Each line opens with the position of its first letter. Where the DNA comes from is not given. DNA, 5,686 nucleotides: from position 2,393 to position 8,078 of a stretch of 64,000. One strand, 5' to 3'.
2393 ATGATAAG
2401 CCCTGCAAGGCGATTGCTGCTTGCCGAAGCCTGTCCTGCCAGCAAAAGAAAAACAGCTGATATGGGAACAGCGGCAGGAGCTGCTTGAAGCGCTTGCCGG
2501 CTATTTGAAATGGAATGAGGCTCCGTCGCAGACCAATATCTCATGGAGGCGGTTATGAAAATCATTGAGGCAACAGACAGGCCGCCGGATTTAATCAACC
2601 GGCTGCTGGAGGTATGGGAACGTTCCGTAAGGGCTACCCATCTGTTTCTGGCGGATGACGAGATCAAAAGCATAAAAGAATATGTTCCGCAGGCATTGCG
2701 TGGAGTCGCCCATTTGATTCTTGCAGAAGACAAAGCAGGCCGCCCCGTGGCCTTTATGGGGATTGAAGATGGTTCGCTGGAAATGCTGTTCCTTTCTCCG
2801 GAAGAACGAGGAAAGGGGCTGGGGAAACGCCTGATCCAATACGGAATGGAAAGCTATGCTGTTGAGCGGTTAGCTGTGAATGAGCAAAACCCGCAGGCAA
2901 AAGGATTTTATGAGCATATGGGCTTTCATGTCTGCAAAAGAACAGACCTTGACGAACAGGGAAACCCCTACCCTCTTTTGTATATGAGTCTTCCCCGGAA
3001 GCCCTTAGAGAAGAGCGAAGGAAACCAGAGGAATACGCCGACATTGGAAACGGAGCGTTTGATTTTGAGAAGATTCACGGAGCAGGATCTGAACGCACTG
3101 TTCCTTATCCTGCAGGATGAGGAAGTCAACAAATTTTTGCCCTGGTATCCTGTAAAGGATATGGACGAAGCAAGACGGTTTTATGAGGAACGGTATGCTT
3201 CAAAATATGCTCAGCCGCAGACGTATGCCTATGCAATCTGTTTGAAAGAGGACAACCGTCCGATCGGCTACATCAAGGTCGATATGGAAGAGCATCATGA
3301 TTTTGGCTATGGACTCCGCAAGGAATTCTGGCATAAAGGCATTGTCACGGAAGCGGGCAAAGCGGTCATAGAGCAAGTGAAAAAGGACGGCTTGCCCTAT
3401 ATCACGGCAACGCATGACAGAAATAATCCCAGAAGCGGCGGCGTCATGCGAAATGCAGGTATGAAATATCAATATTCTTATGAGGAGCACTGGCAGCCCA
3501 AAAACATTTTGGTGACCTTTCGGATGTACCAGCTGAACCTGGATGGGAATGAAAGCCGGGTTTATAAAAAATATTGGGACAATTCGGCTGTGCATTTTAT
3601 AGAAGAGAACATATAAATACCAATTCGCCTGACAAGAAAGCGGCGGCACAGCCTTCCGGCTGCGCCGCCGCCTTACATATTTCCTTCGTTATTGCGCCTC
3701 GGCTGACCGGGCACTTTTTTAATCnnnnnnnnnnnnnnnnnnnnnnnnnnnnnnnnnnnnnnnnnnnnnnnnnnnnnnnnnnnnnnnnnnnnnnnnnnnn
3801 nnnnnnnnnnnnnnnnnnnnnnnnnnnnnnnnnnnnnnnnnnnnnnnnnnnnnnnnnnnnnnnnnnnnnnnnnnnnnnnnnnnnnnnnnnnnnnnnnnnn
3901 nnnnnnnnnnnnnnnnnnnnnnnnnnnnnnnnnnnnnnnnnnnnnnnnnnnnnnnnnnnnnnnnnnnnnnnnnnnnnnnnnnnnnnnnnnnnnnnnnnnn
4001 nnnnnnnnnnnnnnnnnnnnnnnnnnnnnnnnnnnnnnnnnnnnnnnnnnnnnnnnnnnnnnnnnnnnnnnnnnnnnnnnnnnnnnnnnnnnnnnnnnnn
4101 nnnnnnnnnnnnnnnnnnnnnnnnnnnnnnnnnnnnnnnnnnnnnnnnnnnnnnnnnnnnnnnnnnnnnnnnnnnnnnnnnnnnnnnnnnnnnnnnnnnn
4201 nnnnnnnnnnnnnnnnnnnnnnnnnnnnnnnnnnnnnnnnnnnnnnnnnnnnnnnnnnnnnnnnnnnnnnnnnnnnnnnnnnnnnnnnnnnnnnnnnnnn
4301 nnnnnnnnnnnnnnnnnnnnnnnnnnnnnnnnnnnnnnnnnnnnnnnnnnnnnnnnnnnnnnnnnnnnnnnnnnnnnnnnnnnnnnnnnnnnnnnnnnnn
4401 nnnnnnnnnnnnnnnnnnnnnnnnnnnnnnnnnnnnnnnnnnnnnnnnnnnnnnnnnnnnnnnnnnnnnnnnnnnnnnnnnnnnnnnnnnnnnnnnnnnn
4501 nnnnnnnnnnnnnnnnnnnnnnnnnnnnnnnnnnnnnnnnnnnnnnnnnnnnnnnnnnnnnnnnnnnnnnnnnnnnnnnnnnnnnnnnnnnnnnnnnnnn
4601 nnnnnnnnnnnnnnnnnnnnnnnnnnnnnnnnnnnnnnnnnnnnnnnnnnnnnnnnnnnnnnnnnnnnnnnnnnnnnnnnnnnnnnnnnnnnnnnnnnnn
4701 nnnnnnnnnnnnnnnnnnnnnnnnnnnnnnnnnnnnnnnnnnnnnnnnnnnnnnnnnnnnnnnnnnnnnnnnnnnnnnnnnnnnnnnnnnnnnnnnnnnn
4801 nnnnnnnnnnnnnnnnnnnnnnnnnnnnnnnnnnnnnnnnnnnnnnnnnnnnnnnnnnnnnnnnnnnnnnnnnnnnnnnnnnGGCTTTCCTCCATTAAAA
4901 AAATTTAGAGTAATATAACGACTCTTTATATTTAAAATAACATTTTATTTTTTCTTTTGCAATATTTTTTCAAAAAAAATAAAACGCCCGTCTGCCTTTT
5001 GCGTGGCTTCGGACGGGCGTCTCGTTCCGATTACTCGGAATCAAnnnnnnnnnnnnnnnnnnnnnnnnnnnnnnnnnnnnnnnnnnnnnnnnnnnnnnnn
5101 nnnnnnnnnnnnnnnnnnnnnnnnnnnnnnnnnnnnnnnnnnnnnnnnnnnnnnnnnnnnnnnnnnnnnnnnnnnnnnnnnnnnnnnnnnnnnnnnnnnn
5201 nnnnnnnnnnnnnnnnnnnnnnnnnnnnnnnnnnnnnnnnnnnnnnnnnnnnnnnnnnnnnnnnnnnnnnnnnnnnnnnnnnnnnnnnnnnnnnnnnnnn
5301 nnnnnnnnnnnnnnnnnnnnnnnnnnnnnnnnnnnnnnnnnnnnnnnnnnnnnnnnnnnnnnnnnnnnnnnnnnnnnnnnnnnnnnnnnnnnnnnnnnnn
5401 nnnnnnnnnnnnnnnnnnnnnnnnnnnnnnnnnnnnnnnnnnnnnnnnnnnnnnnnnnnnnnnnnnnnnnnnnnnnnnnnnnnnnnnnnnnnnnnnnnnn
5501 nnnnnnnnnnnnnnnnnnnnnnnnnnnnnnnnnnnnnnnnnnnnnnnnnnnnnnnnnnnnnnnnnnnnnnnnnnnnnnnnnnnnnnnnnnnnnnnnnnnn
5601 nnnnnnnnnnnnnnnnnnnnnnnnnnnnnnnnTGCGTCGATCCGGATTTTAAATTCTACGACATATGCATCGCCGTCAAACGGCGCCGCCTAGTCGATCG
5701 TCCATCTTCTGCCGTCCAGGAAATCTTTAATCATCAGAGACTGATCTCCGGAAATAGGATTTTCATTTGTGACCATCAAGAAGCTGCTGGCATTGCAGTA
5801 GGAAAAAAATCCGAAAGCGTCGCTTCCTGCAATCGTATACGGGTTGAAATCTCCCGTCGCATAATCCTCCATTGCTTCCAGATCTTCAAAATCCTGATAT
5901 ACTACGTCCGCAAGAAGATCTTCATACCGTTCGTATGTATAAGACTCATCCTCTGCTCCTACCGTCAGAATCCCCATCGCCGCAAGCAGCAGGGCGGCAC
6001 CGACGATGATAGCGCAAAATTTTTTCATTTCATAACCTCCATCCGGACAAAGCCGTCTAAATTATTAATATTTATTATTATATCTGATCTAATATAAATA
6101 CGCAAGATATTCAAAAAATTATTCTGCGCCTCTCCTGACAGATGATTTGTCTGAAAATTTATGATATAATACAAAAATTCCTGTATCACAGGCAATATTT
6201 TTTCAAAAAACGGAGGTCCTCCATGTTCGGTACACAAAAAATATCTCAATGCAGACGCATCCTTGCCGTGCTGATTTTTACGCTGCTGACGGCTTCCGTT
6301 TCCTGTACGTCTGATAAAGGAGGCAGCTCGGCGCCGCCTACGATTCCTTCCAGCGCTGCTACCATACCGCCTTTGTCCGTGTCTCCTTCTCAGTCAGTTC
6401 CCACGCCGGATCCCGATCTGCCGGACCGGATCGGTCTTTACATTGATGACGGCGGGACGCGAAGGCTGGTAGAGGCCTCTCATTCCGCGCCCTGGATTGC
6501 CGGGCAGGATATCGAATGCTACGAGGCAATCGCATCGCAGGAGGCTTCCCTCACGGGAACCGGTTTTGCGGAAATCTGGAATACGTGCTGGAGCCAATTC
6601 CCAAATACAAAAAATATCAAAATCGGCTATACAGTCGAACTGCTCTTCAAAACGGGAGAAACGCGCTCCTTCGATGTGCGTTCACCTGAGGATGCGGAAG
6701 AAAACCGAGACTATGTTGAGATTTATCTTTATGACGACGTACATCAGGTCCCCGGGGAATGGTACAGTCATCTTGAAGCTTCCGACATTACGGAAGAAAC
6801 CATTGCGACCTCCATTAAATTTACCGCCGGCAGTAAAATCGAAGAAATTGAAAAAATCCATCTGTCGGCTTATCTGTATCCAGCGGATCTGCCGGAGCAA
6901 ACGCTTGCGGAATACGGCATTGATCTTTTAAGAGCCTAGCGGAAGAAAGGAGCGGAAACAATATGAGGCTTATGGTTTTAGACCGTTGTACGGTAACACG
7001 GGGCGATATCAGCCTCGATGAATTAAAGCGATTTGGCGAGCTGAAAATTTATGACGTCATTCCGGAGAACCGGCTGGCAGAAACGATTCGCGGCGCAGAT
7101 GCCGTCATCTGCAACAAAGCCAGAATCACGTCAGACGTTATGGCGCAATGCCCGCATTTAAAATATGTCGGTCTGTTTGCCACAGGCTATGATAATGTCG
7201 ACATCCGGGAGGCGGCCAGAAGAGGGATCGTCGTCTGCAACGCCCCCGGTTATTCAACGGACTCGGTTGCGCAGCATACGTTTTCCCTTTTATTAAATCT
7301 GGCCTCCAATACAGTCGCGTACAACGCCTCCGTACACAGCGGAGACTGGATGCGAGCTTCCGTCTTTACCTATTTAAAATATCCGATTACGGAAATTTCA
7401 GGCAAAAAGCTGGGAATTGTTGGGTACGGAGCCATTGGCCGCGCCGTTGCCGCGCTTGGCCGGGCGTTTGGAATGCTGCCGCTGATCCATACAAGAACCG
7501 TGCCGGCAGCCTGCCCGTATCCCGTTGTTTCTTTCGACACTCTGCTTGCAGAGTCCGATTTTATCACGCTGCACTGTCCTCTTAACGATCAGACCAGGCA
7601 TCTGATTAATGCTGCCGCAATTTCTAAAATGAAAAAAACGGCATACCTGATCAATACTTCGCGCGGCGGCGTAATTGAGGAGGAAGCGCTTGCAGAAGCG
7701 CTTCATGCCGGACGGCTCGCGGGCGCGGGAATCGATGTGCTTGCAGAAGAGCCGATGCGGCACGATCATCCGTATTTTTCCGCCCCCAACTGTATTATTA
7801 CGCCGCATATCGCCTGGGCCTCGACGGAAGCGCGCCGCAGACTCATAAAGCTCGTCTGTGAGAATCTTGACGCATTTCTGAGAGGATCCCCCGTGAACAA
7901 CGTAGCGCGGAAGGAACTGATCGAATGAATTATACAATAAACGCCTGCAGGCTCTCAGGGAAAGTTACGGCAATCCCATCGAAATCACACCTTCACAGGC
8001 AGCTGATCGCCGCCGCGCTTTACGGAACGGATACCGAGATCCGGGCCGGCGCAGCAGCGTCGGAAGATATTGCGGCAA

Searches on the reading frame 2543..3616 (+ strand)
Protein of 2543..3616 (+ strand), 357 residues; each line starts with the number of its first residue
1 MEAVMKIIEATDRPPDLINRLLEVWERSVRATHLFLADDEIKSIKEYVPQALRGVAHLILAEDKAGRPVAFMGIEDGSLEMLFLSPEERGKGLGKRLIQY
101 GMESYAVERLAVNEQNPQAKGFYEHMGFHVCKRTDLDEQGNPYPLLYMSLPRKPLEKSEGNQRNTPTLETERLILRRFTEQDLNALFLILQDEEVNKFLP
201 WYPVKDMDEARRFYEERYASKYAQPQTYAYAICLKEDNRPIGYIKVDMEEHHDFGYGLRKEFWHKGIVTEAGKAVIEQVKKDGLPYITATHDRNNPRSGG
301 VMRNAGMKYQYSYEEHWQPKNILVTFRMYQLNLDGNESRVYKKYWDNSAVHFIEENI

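Call 33: search_protein_families(library=pfam, proteins=[window:2543-3616:+], max_evalue=0.00001)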
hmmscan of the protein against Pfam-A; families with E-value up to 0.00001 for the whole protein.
window:2543-3616:+ (357 aa): 4 families
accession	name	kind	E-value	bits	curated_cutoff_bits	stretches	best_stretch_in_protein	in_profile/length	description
PF13302.13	Acetyltransf_3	-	2.3e-30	106.5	25.4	1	172-308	1-138/138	Acetyltransferase (GNAT) domain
PF00583.31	Acetyltransf_1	-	1e-18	68.1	20.7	2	57-128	34-116/116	Acetyltransferase (GNAT) family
PF13673.13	Acetyltransf_10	-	2.3e-15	57.2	23.6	1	53-133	28-112/128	Acetyltransferase (GNAT) domain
PF13508.13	Acetyltransf_7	-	3.1e-13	50.3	27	1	57-129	4-83/84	Acetyltransferase (GNAT) domain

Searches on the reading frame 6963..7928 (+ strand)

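Call 33: search_protein_families(library=pfam, proteins=[window:6963-7928:+], max_evalue=0.00001)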
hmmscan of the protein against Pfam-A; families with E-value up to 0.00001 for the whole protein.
window:6963-7928:+ (321 aa): 2 families
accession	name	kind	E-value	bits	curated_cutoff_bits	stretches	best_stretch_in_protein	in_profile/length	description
PF02826.25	2-Hacid_dh_C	-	2e-58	197.1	25.1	1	107-284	1-178/178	D-isomer specific 2-hydroxyacid dehydrogenase, NAD binding domain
PF00389.36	2-Hacid_dh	-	1.3e-32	112.8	24.6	1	18-314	12-132/134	D-isomer specific 2-hydroxyacid dehydrogenase, catalytic domain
